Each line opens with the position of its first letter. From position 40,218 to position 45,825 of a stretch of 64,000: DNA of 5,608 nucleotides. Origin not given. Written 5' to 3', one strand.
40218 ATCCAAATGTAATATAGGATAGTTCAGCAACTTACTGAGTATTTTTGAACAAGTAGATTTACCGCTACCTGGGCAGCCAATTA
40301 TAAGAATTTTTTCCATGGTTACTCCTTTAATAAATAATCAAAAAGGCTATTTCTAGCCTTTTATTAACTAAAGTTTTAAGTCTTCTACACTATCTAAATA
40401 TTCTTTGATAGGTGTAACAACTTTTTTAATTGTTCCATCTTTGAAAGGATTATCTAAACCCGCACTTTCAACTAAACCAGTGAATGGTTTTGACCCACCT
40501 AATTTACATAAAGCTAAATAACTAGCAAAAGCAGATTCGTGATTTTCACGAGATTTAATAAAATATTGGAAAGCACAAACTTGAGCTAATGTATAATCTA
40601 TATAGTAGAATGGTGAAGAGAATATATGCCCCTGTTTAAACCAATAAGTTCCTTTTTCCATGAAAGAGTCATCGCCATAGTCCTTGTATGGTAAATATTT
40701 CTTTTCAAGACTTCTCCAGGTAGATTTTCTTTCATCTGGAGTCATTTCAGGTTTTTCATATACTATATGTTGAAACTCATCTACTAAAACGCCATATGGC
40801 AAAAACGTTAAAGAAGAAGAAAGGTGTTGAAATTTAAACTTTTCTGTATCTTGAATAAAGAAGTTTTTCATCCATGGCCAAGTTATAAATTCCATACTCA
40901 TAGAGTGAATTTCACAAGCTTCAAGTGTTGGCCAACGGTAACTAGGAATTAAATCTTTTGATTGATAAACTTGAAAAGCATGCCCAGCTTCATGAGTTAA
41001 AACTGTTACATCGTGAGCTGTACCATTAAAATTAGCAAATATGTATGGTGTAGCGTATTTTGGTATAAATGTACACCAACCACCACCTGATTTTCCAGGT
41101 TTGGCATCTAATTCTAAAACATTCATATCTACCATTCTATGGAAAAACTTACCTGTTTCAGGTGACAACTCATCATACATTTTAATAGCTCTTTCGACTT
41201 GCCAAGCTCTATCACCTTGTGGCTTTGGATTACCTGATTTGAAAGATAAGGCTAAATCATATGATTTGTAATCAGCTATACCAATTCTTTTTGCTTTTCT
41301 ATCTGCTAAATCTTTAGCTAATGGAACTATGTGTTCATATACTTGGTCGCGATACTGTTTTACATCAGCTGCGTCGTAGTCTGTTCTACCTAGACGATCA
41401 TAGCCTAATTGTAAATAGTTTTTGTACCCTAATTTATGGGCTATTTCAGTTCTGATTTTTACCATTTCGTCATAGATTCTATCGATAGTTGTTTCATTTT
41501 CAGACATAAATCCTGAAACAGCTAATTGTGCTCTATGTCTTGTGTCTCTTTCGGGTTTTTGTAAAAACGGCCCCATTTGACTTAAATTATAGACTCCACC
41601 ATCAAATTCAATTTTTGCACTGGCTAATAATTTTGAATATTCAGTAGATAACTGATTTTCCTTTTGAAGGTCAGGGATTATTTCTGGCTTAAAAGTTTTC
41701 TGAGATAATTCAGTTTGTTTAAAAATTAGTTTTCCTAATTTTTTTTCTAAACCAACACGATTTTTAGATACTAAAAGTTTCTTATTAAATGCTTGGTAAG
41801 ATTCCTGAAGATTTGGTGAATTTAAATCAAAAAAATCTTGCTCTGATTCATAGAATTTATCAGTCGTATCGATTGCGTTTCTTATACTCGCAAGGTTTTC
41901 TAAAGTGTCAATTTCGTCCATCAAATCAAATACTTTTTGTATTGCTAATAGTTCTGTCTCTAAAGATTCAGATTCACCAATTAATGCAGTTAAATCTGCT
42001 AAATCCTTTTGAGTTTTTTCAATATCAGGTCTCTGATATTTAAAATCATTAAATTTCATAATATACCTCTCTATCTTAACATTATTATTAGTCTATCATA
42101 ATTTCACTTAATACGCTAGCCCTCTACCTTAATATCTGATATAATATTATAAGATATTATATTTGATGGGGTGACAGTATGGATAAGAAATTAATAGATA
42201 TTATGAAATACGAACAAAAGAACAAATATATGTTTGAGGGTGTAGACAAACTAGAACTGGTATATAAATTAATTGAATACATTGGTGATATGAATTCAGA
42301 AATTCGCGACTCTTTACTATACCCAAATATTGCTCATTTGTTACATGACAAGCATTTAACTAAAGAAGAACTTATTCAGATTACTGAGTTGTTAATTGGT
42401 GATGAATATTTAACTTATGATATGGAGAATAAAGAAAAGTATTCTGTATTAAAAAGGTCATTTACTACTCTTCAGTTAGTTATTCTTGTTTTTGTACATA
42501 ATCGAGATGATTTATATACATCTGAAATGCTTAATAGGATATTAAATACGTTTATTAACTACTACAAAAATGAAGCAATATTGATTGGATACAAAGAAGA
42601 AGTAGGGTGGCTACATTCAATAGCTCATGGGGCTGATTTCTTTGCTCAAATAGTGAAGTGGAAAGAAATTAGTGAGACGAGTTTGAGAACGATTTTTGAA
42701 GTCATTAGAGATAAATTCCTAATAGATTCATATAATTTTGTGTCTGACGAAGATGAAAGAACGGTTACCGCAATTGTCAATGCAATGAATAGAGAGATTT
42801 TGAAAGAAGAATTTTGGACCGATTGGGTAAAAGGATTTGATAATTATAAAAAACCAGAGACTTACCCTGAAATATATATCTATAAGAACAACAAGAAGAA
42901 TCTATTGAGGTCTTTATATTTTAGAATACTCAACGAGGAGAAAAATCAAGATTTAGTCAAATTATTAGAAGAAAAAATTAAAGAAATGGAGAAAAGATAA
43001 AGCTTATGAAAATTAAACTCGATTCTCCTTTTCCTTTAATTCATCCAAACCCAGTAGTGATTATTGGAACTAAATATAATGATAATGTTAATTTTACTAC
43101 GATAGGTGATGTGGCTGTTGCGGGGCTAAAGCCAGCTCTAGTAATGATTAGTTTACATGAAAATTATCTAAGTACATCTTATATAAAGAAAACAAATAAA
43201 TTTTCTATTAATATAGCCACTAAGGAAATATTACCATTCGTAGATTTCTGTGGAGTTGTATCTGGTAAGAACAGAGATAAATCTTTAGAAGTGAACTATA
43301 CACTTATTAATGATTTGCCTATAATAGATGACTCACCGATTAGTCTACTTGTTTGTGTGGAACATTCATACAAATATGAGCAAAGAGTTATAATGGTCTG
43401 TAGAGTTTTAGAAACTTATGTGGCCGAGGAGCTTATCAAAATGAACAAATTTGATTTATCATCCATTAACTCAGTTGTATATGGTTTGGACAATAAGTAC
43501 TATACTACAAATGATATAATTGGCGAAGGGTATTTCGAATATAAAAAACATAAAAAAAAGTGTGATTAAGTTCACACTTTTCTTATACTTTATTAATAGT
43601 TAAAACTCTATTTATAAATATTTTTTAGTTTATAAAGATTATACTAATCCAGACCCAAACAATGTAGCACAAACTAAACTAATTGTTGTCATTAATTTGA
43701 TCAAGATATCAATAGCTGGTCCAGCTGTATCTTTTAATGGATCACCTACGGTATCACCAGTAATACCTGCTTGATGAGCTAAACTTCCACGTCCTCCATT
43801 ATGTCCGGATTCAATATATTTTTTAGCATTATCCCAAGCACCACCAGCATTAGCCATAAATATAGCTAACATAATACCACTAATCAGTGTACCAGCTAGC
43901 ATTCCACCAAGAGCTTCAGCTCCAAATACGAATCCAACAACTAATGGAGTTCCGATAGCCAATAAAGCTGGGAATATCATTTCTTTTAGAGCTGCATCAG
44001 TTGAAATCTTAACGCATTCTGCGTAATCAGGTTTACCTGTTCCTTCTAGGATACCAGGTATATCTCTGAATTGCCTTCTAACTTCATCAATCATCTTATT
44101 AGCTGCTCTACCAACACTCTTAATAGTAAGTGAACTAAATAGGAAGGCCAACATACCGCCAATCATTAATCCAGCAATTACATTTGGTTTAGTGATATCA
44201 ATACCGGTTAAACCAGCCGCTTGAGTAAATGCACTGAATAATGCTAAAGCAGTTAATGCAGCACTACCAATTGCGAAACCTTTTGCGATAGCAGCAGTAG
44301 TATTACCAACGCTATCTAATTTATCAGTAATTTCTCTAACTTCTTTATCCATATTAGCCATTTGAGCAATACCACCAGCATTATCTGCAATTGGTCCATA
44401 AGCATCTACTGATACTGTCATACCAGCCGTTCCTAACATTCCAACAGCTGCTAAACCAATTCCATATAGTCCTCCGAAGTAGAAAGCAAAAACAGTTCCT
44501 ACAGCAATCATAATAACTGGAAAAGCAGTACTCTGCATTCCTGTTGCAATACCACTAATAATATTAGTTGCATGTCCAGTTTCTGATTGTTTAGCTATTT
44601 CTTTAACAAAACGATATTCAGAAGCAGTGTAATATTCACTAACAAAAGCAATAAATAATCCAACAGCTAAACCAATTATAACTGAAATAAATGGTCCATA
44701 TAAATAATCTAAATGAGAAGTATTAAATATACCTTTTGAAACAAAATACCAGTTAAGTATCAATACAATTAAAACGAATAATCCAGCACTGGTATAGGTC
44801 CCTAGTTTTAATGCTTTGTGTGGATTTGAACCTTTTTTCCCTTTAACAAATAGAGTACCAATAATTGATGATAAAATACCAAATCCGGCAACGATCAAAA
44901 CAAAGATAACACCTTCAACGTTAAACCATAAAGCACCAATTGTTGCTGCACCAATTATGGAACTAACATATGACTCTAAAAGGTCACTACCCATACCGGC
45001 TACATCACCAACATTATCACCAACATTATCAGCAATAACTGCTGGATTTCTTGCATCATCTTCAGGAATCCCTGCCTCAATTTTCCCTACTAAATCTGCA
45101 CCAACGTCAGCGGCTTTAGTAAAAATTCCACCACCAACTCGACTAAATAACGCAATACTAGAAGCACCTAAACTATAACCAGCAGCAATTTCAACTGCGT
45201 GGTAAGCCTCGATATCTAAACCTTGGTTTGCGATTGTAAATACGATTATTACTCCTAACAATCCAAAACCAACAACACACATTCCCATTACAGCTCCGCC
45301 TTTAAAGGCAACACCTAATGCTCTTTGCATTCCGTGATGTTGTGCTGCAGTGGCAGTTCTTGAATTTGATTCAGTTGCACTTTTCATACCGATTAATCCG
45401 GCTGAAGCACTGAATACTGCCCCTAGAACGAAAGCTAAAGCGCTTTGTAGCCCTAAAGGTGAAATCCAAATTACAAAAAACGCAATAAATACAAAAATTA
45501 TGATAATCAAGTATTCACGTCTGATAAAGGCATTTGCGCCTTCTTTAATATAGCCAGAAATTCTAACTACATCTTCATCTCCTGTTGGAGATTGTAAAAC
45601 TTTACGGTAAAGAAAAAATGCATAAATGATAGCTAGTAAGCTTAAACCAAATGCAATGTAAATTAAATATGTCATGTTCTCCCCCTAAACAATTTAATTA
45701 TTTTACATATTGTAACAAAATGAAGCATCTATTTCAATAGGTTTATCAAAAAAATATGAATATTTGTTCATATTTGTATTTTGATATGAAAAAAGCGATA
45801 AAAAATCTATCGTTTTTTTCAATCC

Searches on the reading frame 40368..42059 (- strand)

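Call 40: search_protein_families(library=pfam, proteins=[window:40368-42059:-], max_evalue=0.01)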
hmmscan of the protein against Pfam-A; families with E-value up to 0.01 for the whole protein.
window:40368-42059:- (563 aa): 2 families
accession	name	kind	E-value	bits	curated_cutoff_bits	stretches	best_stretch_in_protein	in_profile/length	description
PF01432.26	Peptidase_M3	-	4.8e-31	109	27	1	166-546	3-454/457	Peptidase family M3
PF01401.24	Peptidase_M2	-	4.1e-05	22.8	23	1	130-251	94-212/581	Angiotensin-converting enzyme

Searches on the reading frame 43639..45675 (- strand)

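Call 40: search_protein_families(library=pfam, proteins=[window:43639-45675:-], max_evalue=0.01)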
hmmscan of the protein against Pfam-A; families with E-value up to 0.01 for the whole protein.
window:43639-45675:- (678 aa): 1 family
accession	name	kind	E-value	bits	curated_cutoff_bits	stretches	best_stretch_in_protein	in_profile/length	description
PF03030.21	H_PPase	-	5.1e-269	894.8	29.7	1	13-668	1-644/645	Inorganic H+ pyrophosphatase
